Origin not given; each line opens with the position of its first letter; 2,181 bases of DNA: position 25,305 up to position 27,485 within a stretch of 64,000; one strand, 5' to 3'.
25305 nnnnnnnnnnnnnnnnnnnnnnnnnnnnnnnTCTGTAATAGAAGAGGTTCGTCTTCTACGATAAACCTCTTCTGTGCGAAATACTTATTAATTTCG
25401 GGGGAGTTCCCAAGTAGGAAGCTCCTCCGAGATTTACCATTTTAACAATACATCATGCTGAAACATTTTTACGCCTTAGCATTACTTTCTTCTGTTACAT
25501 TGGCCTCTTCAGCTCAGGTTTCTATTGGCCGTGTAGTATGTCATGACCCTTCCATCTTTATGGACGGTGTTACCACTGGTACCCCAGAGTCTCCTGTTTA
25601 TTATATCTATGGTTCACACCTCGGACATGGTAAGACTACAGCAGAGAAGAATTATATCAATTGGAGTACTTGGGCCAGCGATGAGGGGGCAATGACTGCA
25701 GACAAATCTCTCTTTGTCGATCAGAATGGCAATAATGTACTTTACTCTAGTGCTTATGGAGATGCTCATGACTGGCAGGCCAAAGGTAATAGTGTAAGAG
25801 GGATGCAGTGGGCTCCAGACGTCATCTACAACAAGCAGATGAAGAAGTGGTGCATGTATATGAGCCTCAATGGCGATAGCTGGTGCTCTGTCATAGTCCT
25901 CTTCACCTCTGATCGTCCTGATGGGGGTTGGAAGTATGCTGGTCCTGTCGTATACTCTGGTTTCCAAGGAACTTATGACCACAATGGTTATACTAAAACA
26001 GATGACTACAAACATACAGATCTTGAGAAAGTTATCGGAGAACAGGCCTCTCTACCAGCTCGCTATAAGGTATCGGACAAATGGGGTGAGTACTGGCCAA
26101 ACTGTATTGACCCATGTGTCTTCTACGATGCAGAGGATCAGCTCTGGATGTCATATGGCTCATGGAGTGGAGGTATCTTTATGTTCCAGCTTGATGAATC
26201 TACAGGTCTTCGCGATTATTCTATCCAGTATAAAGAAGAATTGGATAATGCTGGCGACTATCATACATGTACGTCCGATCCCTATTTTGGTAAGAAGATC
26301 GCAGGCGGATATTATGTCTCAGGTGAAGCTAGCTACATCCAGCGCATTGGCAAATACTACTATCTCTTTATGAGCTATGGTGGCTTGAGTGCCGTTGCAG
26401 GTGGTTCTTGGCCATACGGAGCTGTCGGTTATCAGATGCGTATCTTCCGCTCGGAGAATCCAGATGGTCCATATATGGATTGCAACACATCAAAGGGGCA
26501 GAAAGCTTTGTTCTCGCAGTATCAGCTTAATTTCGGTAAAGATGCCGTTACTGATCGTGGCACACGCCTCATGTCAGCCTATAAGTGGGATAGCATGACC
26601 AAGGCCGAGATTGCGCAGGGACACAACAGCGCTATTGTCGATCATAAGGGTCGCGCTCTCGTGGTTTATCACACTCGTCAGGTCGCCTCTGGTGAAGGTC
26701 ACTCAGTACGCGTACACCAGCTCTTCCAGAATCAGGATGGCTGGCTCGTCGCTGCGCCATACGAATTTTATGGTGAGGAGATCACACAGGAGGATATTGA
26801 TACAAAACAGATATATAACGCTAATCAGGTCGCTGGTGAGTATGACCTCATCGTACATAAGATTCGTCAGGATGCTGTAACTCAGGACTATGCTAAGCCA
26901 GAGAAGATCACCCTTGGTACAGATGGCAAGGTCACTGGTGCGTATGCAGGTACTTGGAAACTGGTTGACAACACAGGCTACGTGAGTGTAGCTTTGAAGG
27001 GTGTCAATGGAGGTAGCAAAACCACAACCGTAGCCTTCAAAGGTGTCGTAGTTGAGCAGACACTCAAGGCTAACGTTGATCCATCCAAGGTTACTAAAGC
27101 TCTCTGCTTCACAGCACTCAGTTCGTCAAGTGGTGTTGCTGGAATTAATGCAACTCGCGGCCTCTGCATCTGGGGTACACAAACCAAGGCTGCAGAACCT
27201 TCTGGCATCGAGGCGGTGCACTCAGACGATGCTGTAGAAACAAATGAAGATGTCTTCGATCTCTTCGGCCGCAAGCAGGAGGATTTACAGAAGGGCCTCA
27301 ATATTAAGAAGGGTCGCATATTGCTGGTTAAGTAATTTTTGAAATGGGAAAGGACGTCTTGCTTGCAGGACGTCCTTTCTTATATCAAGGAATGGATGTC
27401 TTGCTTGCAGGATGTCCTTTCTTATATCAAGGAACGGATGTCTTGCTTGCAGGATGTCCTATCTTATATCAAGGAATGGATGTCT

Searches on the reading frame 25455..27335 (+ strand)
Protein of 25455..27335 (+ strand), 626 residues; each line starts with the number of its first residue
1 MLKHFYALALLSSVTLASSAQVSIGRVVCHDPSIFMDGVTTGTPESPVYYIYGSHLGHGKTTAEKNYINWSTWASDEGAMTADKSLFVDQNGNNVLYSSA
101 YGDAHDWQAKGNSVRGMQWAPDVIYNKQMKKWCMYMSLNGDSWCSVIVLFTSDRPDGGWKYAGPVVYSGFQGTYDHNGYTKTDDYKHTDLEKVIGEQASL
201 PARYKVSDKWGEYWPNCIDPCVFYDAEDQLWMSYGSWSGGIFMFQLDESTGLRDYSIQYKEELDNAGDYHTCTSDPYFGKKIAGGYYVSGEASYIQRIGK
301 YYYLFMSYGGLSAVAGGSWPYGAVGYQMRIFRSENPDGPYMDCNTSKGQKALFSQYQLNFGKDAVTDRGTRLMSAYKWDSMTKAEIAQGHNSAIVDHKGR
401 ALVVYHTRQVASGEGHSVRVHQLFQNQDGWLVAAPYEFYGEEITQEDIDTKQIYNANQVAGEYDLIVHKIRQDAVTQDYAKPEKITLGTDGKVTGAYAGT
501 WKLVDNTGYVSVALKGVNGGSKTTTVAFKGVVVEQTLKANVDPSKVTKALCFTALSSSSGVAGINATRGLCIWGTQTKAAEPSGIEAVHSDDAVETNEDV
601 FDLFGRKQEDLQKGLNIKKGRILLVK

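Call 16: search_protein_families(library=pfam, proteins=[window:25455-27335:+])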
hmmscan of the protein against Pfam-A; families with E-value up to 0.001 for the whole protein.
window:25455-27335:+ (626 aa): 2 families
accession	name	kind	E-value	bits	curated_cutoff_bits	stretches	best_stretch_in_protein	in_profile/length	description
PF04616.20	Glyco_hydro_43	-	2.3e-15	57.1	32.2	2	216-430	120-287/288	Glycosyl hydrolases family 43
PF16369.11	GH43_C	-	5.6e-15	56.1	23.4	1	435-561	1-96/100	C-terminal lipocalin-like domain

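Call 27: find_encoding_contigs(protein=window:25455-27335:+, flank=3000, max_places=10)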
Protein window:25455-27335:+ (626 aa): no gene with exactly this product is on record in the collection.

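Call 28: find_homologous_proteins(query=window:25455-27335:+, max_evalue=1e-50)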
Query window:25455-27335:+ (626 aa): 7625 proteins with E <= 1e-50 among 8000 candidates; the best 120 are listed.
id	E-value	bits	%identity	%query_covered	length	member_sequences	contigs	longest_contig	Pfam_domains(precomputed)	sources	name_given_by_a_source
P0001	0.0e+0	1445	98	100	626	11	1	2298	PF16369.12,PF04616.21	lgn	-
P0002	0.0e+0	1260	86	100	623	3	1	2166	PF16369.12,PF04616.21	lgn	-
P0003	0.0e+0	1244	85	100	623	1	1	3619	PF16369.12,PF04616.21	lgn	-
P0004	0.0e+0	1241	85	100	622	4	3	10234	PF16369.12,PF04616.21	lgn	-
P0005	0.0e+0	1234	85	100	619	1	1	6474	PF16369.12,PF04616.21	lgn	-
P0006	0.0e+0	1228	85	100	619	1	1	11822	PF16369.12,PF04616.21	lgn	-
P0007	0.0e+0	1226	85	100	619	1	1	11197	PF16369.12,PF04616.21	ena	-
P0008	0.0e+0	1219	84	100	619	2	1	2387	PF16369.12,PF04616.21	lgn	-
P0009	0.0e+0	1156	80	98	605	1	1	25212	PF16369.12,PF04616.21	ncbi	-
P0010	0.0e+0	1144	79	100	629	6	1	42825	PF16369.12,PF04616.21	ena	-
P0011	0.0e+0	1139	77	100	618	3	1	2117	PF16369.12,PF04616.21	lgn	-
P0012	0.0e+0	1105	75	100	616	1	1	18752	PF16369.12,PF04616.21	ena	-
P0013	0.0e+0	1104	75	100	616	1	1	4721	PF16369.12,PF04616.21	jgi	-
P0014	0.0e+0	1100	74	100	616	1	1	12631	PF16369.12,PF04616.21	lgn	-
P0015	0.0e+0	1093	75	100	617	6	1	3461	PF16369.12,PF04616.21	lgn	-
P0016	0.0e+0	1092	75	100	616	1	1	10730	PF16369.12,PF04616.21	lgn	-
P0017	0.0e+0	1081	75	100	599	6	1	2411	PF16369.12,PF04616.21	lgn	-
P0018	0.0e+0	1056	71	100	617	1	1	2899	PF16369.12,PF04616.21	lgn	-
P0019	0.0e+0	1044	71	100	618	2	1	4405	PF16369.12,PF04616.21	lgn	-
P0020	0.0e+0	1042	72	100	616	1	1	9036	PF16369.12,PF04616.21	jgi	-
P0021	0.0e+0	1031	72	100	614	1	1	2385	PF16369.12,PF04616.21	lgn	-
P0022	0.0e+0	1028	71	100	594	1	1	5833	PF16369.12,PF04616.21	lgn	-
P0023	8.5e-294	994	70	100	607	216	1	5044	PF16369.12,PF04616.21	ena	-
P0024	9.0e-293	991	68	100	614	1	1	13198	PF16369.12,PF04616.21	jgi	-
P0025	1.2e-286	970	68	100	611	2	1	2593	PF16369.12,PF04616.21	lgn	-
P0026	1.6e-280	950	66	100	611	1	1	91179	PF16369.12,PF04616.21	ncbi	-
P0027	7.0e-279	945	67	100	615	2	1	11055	PF16369.12,PF04616.21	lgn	-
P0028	9.4e-279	944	67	99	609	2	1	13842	PF16369.12,PF04616.21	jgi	-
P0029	2.7e-276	936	66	100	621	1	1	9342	PF16369.12,PF04616.21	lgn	-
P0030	2.3e-262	890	62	100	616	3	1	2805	PF16369.12,PF04616.21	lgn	-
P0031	3.6e-225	767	58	91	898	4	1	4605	PF20578.5,PF16369.12,PF04616.21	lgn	-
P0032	9.8e-224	762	59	88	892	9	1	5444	PF20578.5,PF16369.12,PF04616.21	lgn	-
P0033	5.2e-223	760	58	90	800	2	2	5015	PF16369.12,PF04616.21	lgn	-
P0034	4.7e-222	757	58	92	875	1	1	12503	PF16369.12,PF04616.21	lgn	-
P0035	2.2e-220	751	57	92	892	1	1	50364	PF20578.5,PF16369.12,PF04616.21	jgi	-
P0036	6.6e-220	750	58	92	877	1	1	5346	PF16369.12,PF04616.21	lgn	-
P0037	1.9e-218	745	56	92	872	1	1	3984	PF16369.12,PF04616.21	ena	-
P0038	1.1e-217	742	57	88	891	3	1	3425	PF20578.5,PF16369.12,PF04616.21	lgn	-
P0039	1.4e-216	739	57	88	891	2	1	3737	PF20578.5,PF16369.12,PF04616.21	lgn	-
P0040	1.7e-215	735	58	88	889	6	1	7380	PF20578.5,PF16369.12,PF04616.21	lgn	-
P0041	2.7e-214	731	56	92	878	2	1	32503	PF16369.12,PF04616.21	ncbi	-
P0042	1.4e-212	726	55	92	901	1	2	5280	PF20578.5,PF16369.12,PF04616.21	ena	-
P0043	3.8e-210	718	57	88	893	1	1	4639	PF20578.5,PF16369.12,PF04616.21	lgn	-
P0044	5.7e-209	714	58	88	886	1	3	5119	PF20578.5,PF16369.12,PF04616.21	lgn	-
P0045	2.9e-208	711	55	96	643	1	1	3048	PF16369.12,PF04616.21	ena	-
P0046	3.0e-208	711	57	88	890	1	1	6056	PF20578.5,PF16369.12,PF04616.21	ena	-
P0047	3.9e-208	711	58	90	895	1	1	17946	PF20578.5,PF16369.12,PF04616.21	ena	-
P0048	7.8e-208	710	54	98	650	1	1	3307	PF16369.12,PF04616.21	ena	-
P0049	8.1e-208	710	54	99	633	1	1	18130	PF16369.12,PF04616.21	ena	-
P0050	8.4e-208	710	54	99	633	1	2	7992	PF16369.12,PF04616.21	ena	-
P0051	8.5e-208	710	54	99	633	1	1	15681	PF16369.12,PF04616.21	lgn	-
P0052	9.4e-208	710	54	99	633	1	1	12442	PF16369.12,PF04616.21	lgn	-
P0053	1.1e-207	709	54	99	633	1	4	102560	PF16369.12,PF04616.21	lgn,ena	-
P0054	1.4e-207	709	54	99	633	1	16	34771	PF16369.12,PF04616.21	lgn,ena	-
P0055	1.4e-207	709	54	99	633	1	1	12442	PF16369.12,PF04616.21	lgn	-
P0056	1.5e-207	709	54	99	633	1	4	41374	PF16369.12,PF04616.21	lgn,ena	-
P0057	1.6e-207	709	54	99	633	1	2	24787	PF16369.12,PF04616.21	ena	-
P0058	1.7e-207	709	54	99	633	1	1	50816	PF16369.12,PF04616.21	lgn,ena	-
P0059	1.8e-207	709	54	99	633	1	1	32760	PF16369.12,PF04616.21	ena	-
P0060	2.0e-207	709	54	99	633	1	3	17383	PF16369.12,PF04616.21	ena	-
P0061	2.1e-207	708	54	99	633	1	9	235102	PF16369.12,PF04616.21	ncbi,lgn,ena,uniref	uniref:glycoside hydrolase family 43 protein n=1 Tax=Segatella copri TaxID=165179 RepID=UPI003FEFC67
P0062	2.3e-207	708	54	99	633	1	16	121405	PF16369.12,PF04616.21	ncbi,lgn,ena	-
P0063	2.9e-207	708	54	99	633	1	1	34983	PF16369.12,PF04616.21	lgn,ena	-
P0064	3.5e-207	708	55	96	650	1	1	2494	PF16369.12,PF04616.21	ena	-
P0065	3.5e-207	708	54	99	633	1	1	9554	PF16369.12,PF04616.21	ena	-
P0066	3.7e-207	708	54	99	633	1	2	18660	PF16369.12,PF04616.21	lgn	-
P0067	4.0e-207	708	56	91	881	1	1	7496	PF20578.5,PF16369.12,PF04616.21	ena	-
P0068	4.1e-207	708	54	99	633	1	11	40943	PF16369.12,PF04616.21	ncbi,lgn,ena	-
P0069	5.3e-207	707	54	99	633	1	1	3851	PF16369.12,PF04616.21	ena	-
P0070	5.4e-207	707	54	99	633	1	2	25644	PF16369.12,PF04616.21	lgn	-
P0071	5.4e-207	707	54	99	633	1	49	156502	PF16369.12,PF04616.21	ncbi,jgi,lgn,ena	-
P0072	6.4e-207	707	54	99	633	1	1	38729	PF16369.12,PF04616.21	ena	-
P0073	7.0e-207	707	54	99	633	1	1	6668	PF16369.12,PF04616.21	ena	-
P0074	7.6e-207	707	54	99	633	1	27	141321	PF16369.12,PF04616.21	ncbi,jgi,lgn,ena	jgi:beta-xylosidase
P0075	7.7e-207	707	54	99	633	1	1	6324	PF16369.12,PF04616.21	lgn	-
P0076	8.1e-207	707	54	99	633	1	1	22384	PF16369.12,PF04616.21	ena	-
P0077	8.1e-207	707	54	99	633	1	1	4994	PF16369.12,PF04616.21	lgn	-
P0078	8.1e-207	707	54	99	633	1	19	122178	PF16369.12,PF04616.21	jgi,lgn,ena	jgi:beta-xylosidase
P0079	8.2e-207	707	54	99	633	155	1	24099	PF16369.12,PF04616.21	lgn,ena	-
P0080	9.4e-207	706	57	90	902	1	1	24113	PF20578.5,PF16369.12,PF04616.21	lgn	-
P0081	9.6e-207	706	54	99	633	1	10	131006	PF16369.12,PF04616.21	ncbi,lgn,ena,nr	nr:glycoside hydrolase family 43 protein [uncultured Prevotella sp.]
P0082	1.0e-206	706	54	99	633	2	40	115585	PF16369.12,PF04616.21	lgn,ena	-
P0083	1.3e-206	706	54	99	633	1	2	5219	PF16369.12,PF04616.21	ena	-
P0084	1.4e-206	706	54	99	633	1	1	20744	PF16369.12,PF04616.21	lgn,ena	-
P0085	1.4e-206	706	57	90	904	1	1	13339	PF20578.5,PF16369.12,PF04616.21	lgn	-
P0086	1.5e-206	706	54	99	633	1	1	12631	PF16369.12,PF04616.21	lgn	-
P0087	1.9e-206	705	54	99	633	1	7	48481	PF16369.12,PF04616.21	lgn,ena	-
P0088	2.1e-206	705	54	97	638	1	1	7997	PF16369.12,PF04616.21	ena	-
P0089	2.2e-206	705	54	97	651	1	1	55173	PF16369.12,PF04616.21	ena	-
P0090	2.6e-206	705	57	90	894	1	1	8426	PF20578.5,PF16369.12,PF04616.21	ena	-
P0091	2.9e-206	705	54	99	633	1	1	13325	PF16369.12,PF04616.21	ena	-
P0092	3.1e-206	705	57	90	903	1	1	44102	PF20578.5,PF16369.12,PF04616.21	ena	-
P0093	3.1e-206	705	57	90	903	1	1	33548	PF20578.5,PF16369.12,PF04616.21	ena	-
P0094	3.4e-206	704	56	90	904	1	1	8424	PF20578.5,PF16369.12,PF04616.21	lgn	-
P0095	3.6e-206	704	57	90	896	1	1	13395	PF20578.5,PF16369.12,PF04616.21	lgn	-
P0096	3.8e-206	704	57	88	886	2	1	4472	PF20578.5,PF16369.12,PF04616.21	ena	-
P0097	3.9e-206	704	54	99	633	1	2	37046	PF16369.12,PF04616.21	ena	-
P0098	4.4e-206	704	54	97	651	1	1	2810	PF16369.12,PF04616.21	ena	-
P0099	4.4e-206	704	54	99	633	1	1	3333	PF16369.12,PF04616.21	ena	-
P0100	4.8e-206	704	57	90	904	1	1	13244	PF20578.5,PF16369.12,PF04616.21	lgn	-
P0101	5.0e-206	704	54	99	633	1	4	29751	PF16369.12,PF04616.21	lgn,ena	-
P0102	5.4e-206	704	54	99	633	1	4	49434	PF16369.12,PF04616.21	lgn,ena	-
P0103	6.2e-206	704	54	99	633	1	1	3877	PF16369.12,PF04616.21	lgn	-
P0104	6.4e-206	704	57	90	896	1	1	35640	PF20578.5,PF16369.12,PF04616.21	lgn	-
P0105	6.6e-206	704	57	90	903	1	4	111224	PF20578.5,PF16369.12,PF04616.21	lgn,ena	-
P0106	6.7e-206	704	54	99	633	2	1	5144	PF16369.12,PF04616.21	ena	-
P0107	7.7e-206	703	54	99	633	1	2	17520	PF16369.12,PF04616.21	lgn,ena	-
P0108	7.7e-206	703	54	99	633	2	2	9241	PF16369.12,PF04616.21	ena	-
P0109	8.0e-206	703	57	89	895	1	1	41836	PF20578.5,PF16369.12,PF04616.21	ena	-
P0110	8.1e-206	703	54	99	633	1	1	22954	PF16369.12,PF04616.21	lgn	-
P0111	9.5e-206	703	54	99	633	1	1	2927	PF16369.12,PF04616.21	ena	-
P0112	9.5e-206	703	57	88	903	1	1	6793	PF20578.5,PF16369.12,PF04616.21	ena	-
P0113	9.7e-206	703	53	99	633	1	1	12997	PF16369.12,PF04616.21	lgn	-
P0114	1.3e-205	703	58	89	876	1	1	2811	PF20578.5,PF16369.12,PF04616.21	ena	-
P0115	1.3e-205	703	57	90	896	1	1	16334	PF20578.5,PF16369.12,PF04616.21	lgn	-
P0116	1.5e-205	702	54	99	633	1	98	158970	PF16369.12,PF04616.21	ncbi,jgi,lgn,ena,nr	ncbi:MAG: glycoside hydrolase family 43 protein [Prevotella sp.]|nr:glycoside hydrolase family 43 pr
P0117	1.5e-205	702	56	90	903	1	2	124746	PF20578.5,PF16369.12,PF04616.21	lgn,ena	-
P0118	1.7e-205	702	57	90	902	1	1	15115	PF20578.5,PF16369.12,PF04616.21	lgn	-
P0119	1.8e-205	702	56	90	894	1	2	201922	PF20578.5,PF16369.12,PF04616.21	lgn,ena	-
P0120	1.8e-205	702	56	92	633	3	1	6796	PF16369.12,PF04616.21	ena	-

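Call 29: find_encoding_contigs(protein=P0001, flank=3000, max_places=4)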
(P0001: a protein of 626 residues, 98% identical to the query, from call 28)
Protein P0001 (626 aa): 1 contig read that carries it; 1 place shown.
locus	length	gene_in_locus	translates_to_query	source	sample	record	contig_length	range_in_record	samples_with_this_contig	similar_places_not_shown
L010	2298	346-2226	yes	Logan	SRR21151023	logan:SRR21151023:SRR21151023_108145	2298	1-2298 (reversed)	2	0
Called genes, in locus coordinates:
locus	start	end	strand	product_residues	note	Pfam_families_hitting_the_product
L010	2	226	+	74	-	?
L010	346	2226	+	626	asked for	PF04616:Glyco_hydro_43, PF16369:GH43_C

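Call 30: find_encoding_contigs(protein=P0006, flank=4000, max_places=3)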
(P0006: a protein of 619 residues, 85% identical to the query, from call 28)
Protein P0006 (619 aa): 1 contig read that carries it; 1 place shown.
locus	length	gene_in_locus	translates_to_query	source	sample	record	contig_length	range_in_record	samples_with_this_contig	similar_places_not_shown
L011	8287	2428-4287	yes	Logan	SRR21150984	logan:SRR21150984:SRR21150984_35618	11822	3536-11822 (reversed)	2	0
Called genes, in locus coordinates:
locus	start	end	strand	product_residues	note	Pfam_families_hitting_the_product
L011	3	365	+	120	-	?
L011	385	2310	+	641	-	-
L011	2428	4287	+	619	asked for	PF04616:Glyco_hydro_43, PF16369:GH43_C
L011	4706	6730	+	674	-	PF05649:Peptidase_M13_N, PF01431:Peptidase_M13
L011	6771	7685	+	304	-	PF11288:DUF3089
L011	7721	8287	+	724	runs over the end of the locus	PF01432:Peptidase_M3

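Call 31: find_encoding_contigs(protein=P0009, flank=4000, max_places=3)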
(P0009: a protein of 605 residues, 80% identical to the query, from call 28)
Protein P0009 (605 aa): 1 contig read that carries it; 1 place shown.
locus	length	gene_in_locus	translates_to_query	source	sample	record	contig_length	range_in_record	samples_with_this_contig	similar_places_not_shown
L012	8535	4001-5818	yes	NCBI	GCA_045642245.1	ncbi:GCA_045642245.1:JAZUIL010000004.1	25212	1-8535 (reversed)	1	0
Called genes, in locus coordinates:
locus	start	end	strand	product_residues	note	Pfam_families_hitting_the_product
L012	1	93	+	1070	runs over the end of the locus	PF13620:CarboxypepD_reg, PF13715:CarbopepD_reg_2, PF07715:Plug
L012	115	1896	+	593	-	PF14322:SusD-like_3, PF07980:SusD_RagB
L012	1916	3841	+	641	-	-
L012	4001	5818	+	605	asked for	PF04616:Glyco_hydro_43, PF16369:GH43_C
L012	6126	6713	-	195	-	PF00578:AhpC-TSA, PF08534:Redoxin, PF00085:Thioredoxin, PF13098:Thioredoxin_2, PF13905:Thioredoxin_8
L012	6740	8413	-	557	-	PF01268:FTHFS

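Call 32: find_encoding_contigs(protein=P0010, flank=4000, max_places=3)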
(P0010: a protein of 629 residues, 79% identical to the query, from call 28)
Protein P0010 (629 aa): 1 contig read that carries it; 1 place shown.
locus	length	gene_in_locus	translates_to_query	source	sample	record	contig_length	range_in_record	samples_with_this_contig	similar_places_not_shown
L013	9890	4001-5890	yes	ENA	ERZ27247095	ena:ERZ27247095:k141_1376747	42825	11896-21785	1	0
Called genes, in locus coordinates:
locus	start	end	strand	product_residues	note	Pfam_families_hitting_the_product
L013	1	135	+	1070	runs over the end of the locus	PF13620:CarboxypepD_reg, PF13715:CarbopepD_reg_2, PF07715:Plug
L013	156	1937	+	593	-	PF14322:SusD-like_3, PF07980:SusD_RagB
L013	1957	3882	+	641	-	-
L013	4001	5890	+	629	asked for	PF04616:Glyco_hydro_43, PF16369:GH43_C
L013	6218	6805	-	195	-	PF00578:AhpC-TSA, PF08534:Redoxin, PF00085:Thioredoxin, PF13098:Thioredoxin_2, PF13905:Thioredoxin_8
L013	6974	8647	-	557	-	PF01268:FTHFS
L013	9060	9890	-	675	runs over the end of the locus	PF04851:ResIII, PF17757:UvrB_inter, PF27431:UvrB_3rd, PF00271:Helicase_C, PF12344:UvrB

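Call 58: find_encoding_contigs(protein=P0004, flank=10000, max_places=3)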
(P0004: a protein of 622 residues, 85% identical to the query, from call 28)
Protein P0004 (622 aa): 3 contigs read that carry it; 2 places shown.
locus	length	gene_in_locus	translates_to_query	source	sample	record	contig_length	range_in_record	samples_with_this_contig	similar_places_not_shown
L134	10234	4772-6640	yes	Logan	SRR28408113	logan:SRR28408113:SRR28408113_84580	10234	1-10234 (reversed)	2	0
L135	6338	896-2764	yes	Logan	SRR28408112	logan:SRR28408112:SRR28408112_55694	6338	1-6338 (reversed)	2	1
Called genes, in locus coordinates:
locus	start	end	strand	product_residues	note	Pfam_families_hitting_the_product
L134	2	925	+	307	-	?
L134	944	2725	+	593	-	PF14322:SusD-like_3, PF07980:SusD_RagB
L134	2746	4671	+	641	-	-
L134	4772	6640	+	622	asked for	PF04616:Glyco_hydro_43, PF16369:GH43_C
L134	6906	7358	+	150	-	PF12833:HTH_18, PF00165:HTH_AraC (weak)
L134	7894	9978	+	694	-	PF09471:Peptidase_M64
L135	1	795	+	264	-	?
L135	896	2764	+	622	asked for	PF04616:Glyco_hydro_43, PF16369:GH43_C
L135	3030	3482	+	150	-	PF12833:HTH_18, PF00165:HTH_AraC (weak)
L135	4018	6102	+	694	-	PF09471:Peptidase_M64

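Call 59: find_encoding_contigs(protein=P0012, flank=10000, max_places=2)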
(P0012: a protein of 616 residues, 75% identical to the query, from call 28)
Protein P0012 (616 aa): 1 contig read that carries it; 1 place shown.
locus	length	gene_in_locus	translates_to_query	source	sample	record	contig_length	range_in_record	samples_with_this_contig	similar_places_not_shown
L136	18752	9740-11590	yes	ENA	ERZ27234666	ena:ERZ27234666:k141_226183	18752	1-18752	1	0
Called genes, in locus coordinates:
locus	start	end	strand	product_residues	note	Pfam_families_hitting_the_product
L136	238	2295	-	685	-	PF02018:CBM_4_9, PF22848:ASD1_dom, PF06964:Alpha-L-AF_C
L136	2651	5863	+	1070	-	PF15976:CooC_C (faint), PF13620:CarboxypepD_reg, PF13715:CarbopepD_reg_2, PF07715:Plug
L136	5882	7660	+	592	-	PF14322:SusD-like_3, PF07980:SusD_RagB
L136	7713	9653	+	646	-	-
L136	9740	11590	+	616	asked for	PF04616:Glyco_hydro_43, PF16369:GH43_C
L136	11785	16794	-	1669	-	PF01835:MG2, PF00207:A2M, PF17973:bMG10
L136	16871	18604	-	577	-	PF01935:DUF87, PF05872:HerA_C, PF11600:CAF1A_acidic (weak)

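Call 60: find_encoding_contigs(protein=P0024, flank=10000, max_places=2)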
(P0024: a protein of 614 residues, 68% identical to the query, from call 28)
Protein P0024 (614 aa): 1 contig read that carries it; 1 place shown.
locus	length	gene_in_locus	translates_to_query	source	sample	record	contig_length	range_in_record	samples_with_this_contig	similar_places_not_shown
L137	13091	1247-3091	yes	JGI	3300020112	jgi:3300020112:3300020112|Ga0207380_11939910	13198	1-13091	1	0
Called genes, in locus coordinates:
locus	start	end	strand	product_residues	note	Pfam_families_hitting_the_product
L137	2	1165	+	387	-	?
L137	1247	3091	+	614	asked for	PF04616:Glyco_hydro_43, PF16369:GH43_C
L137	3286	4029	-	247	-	-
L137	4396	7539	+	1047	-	PF04616:Glyco_hydro_43, PF01270:Glyco_hydro_8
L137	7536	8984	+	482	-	PF04616:Glyco_hydro_43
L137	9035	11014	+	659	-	PF14508:GH97_N, PF10566:Glyco_hydro_97, PF14509:GH97_C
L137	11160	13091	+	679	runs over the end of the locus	?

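Call 61: find_encoding_contigs(protein=P0026, flank=10000, max_places=2)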
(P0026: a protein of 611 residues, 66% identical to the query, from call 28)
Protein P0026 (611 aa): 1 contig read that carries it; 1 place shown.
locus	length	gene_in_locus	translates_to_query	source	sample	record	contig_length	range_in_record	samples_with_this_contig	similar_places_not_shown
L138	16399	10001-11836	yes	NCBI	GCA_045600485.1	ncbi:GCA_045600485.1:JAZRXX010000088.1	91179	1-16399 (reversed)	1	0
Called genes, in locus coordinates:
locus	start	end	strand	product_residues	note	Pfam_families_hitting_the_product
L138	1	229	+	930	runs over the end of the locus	PF02837:Glyco_hydro_2_N, PF00703:Glyco_hydro_2, PF02836:Glyco_hydro_2_C, PF02929:Bgal_small_N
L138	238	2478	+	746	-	PF18961:DUF5703_N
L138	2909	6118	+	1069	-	PF13620:CarboxypepD_reg, PF13715:CarbopepD_reg_2, PF07715:Plug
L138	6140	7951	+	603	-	PF14322:SusD-like_3, PF07980:SusD_RagB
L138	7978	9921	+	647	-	-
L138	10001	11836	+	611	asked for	PF04616:Glyco_hydro_43, PF16369:GH43_C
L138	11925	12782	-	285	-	-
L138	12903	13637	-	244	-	PF05728:UPF0227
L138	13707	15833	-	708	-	PF16269:DUF4922, PF19327:Ap4A_phos_N (weak), PF08486:SpoIID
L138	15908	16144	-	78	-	-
